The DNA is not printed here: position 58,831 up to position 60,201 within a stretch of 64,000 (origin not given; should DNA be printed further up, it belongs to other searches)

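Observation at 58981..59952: Convergent neighbour shares the catalytic/recognition motif of the dead endonuclease: a possible replacement REase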

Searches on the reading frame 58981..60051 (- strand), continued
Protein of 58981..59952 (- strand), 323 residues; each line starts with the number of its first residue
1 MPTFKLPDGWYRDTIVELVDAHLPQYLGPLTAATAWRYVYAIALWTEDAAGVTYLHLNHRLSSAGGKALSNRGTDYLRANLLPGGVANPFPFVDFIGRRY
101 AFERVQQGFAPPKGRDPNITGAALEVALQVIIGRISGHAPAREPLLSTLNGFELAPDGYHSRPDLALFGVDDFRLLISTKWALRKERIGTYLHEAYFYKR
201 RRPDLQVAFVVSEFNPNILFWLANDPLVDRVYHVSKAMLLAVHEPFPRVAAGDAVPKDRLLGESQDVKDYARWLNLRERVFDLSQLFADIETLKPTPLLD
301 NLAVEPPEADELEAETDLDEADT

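Call 56: search_protein_families(library=pfam, proteins=[P0241, P0244, P0251, P0259, P0271, P0272, P0274, P0282, P0288, P0300], max_evalue=0.01)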
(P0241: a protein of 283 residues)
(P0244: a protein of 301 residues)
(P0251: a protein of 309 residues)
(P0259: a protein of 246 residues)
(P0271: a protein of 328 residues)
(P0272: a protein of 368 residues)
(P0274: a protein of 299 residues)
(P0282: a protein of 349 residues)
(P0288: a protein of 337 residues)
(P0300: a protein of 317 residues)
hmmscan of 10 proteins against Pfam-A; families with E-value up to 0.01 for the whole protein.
P0241 (283 aa): 1 family
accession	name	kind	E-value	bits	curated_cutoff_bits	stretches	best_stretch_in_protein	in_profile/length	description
PF09015.16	NgoMIV_restric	-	0.00036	20.3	23.2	1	168-232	173-240/275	NgoMIV restriction enzyme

P0244 (301 aa): 0 families

P0251 (309 aa): 1 family
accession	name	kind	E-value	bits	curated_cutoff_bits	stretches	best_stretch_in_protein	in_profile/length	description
PF09015.16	NgoMIV_restric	-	0.0015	18.2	23.2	1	175-234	172-234/275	NgoMIV restriction enzyme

P0259 (246 aa): 1 family
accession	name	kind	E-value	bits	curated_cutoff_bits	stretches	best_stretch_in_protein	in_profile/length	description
PF09015.16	NgoMIV_restric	-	5.1e-05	23.1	23.2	1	158-234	173-252/275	NgoMIV restriction enzyme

P0271 (328 aa): 0 families

P0272 (368 aa): 0 families

P0274 (299 aa): 0 families

P0282 (349 aa): 0 families

P0288 (337 aa): 0 families

P0300 (317 aa): 0 families

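Call 63: search_protein_families(library=pfam, proteins=[L001:5532-6398:-, L001:5631-6413:+, L001:9431-9973:+, L013:2480-3610:+, L013:6525-7268:-, L015:2086-3300:-, L015:6105-6893:-, L015:7017-10553:-, L007:5091-6311:+, L007:8929-10386:-], max_evalue=0.001)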
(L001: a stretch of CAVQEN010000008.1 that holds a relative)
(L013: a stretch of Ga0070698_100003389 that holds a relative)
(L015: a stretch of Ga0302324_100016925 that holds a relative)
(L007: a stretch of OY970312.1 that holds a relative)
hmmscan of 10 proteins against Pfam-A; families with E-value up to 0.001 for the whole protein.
L001:5532-6398:- (288 aa): 3 families
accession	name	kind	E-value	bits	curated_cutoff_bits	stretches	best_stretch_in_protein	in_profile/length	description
PF13340.11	DUF4096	-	6.1e-25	87.7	34.3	1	11-91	1-76/76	Putative transposase of IS4/5 family (DUF4096)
PF01609.27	DDE_Tnp_1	-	6.9e-17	62.3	23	1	107-234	3-170/200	Transposase DDE domain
PF13586.12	DDE_Tnp_1_2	-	6.3e-06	27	29.2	1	186-259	2-80/86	Transposase DDE domain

L001:5631-6413:+ (260 aa): 0 families

L001:9431-9973:+ (180 aa): 0 families

L013:2480-3610:+ (376 aa): 1 family
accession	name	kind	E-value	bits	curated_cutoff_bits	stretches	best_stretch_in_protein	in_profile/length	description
PF12705.13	PDDEXK_1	-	1.6e-19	71.3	22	1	39-278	2-246/247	PD-(D/E)XK nuclease superfamily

L013:6525-7268:- (247 aa): 1 family
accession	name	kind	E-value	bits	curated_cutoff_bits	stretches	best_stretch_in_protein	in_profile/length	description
PF08378.17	NERD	-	1.3e-11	45.4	22.1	1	43-137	2-91/111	Nuclease-related domain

L015:2086-3300:- (404 aa): 0 families

L015:6105-6893:- (262 aa): 2 families
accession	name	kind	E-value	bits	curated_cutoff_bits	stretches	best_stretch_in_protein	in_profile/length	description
PF13458.12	Peripla_BP_6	-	2e-22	80.7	31.7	1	4-190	161-341/343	Periplasmic binding protein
PF01094.35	ANF_receptor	-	5.4e-05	22.8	25.4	1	6-177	147-338/353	Receptor family ligand binding region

L015:7017-10553:- (1178 aa): 9 families
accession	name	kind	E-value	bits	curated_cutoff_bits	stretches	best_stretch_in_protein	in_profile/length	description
PF13087.12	AAA_12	-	7e-30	104.5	27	1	935-1129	4-193/195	AAA domain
PF13482.12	RNase_H_2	-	5.5e-24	85.4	22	1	322-500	1-164/165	RNase_H superfamily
PF13604.12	AAA_30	-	7.8e-11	42.5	27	1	773-926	20-134/191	AAA domain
PF13086.12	AAA_11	-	1.1e-07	32.3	27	0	767-821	15-74/257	AAA domain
PF13245.12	AAA_19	-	1.6e-06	28.8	25.1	1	768-923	8-132/134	AAA domain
PF05127.21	NAT10_TcmA_helicase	-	0.00031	21.1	22.7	1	776-899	2-104/176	RNA cytidine acetyltransferase NAT10/TcmA, helicase domain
PF09848.15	SLFN-g3_helicase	-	0.00062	19.6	24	0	773-894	3-89/354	Schlafen group 3, DNA/RNA helicase domain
PF20720.3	nSTAND3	-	0.00072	19.7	27.2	0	770-810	15-56/155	Novel STAND NTPase 3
PF01443.25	Viral_helicase1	-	0.00079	19.7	21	0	885-924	60-101/228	Viral superfamily 1 RNA helicase core domain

L007:5091-6311:+ (406 aa): 1 family
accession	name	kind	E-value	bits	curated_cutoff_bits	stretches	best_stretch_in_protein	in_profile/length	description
PF00892.27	EamA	-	3.2e-31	108.8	28.2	2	245-382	3-134/135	EamA-like transporter family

L007:8929-10386:- (485 aa): 0 families

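Call 66: list_cluster_members(proteins=[P0013, P0020, P0017, P0004, P0241, P0259])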
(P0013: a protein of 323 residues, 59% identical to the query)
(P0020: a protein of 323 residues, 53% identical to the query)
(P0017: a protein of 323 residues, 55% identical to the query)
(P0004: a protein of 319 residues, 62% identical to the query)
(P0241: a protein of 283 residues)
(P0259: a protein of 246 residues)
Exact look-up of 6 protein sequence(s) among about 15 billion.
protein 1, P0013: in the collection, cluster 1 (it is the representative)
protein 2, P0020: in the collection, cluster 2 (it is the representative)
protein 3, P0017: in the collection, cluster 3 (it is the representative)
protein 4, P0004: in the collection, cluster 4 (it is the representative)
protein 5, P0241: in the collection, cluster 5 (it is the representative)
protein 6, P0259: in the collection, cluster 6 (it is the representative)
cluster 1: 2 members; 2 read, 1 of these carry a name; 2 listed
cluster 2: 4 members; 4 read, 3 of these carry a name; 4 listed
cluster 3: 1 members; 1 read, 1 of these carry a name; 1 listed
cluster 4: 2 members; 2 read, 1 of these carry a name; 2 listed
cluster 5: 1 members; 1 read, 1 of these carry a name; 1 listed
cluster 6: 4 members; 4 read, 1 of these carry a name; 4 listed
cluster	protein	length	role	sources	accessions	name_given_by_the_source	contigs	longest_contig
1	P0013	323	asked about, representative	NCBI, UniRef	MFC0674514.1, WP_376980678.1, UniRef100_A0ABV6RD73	hypothetical protein [Brachybacterium hainanense] | Restriction endonuclease n=1 Tax=Brachybacterium hainanense TaxID=1541174 ...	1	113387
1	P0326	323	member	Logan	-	-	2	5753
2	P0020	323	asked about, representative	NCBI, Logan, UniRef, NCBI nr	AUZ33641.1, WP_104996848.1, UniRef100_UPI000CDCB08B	hypothetical protein C3B78_03600 [Arthrobacter sp. PGP41] | hypothetical protein n=1 Tax=Arthrobacter sp. PGP41 TaxID=2079227 RepID=UPI000CDCB08B | hypothetical protein [Arthrobacter sp. PGP41]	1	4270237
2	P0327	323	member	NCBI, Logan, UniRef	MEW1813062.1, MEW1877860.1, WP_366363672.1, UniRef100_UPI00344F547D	hypothetical protein AB0284_20465 [Pseudarthrobacter phenanthrenivorans] | hypothetical protein n=1 Tax=Pseudarthrobacter phenanthrenivorans TaxID=361575 ...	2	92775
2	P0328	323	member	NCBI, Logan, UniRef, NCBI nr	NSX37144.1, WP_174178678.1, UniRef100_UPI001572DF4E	hypothetical protein HTS88_12095 [Pseudarthrobacter oxydans] | hypothetical protein n=1 Tax=Pseudarthrobacter oxydans TaxID=1671 RepID=UPI001572DF4E | hypothetical protein [Pseudarthrobacter oxydans]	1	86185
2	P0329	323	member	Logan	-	-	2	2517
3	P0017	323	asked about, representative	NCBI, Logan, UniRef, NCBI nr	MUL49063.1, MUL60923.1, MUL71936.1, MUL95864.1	hypothetical protein FZI85_19780 [Mycobacterium sp. CBMA293] | hypothetical protein n=1 Tax=unclassified Mycolicibacterium TaxID=2636767 ... | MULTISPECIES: hypothetical protein [unclassified Mycolicibacterium]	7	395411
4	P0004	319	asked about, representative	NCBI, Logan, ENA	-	-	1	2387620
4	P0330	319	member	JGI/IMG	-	hypothetical protein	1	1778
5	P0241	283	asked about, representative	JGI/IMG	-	hypothetical protein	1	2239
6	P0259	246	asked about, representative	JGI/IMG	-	-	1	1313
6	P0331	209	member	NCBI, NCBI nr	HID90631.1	TPA: hypothetical protein EYP44_01570 [Candidatus Bathyarchaeota archaeon] | hypothetical protein [Candidatus Bathyarchaeota archaeon]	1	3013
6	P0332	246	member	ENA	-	-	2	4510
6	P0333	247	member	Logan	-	-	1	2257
